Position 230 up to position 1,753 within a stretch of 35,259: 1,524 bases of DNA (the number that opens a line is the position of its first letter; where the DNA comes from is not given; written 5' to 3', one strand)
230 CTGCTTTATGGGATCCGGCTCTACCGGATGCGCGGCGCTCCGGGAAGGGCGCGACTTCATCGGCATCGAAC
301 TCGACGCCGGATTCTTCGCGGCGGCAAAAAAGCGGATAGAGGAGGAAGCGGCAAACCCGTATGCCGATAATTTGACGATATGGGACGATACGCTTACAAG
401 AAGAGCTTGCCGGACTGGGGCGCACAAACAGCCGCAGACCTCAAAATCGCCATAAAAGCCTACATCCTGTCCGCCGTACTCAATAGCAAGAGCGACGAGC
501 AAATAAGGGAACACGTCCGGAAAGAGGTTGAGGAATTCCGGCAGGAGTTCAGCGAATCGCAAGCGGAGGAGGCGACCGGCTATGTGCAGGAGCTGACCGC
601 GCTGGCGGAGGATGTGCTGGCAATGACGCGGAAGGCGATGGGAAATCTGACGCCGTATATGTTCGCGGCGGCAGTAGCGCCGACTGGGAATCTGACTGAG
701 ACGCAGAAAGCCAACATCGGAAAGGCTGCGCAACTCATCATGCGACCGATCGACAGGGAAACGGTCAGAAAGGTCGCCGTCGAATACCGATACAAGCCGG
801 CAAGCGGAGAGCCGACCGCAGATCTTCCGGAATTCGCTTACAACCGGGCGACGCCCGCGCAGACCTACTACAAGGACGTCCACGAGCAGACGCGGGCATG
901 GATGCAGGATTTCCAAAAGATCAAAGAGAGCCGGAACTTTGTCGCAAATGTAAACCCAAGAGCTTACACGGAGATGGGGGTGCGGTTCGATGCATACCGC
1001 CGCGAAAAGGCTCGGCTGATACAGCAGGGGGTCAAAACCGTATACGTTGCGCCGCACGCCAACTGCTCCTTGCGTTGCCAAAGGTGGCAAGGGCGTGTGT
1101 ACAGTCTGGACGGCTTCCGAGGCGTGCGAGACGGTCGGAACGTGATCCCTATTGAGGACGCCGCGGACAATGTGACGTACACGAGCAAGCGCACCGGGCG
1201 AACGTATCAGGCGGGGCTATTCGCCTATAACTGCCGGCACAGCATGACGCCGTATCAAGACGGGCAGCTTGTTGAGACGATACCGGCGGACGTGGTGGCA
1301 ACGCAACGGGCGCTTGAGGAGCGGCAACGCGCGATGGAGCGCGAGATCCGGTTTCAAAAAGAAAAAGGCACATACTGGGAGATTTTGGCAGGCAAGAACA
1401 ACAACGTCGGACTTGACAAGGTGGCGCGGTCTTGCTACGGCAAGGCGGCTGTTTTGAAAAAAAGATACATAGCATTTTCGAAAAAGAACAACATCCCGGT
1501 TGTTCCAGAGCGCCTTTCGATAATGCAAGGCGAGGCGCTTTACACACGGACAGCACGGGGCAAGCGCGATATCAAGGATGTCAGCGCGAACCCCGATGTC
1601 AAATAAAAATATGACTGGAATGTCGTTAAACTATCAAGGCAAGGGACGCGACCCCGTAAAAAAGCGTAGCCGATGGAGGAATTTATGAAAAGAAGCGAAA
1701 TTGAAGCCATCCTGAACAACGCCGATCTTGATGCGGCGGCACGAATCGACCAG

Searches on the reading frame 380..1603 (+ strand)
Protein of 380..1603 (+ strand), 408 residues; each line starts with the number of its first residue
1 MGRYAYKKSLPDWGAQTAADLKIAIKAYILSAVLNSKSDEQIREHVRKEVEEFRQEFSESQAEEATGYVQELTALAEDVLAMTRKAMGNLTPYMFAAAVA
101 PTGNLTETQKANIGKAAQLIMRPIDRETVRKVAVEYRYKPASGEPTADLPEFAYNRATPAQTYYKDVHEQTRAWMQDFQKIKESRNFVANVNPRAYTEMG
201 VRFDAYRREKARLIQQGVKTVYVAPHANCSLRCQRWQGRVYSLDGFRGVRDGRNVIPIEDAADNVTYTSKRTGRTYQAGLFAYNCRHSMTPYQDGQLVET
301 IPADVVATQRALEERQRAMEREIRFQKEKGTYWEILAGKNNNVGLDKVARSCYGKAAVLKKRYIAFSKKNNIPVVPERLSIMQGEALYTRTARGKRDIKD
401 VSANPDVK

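Call 8: search_protein_families(library=pfam, proteins=[window:380-1603:+], max_evalue=0.01)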
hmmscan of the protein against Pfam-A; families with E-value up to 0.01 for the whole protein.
window:380-1603:+ (408 aa): 1 family
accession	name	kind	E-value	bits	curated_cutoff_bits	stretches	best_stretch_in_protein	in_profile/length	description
PF06152.16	Phage_min_cap2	-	5.8e-18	65.4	26.3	1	189-330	190-335/366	Phage minor capsid protein 2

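Call 9: search_protein_families(library=phrogs, proteins=[window:380-1603:+], max_evalue=0.001)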
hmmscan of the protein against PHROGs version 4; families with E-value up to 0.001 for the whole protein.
window:380-1603:+ (408 aa): 2 families
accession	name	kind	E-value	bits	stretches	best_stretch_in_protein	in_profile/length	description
phrog_581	-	head and packaging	1.2e-19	71.7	1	209-395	227-395/564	minor head protein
phrog_12049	-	head and packaging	6.7e-09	35.9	1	195-329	188-325/745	head morphogenesis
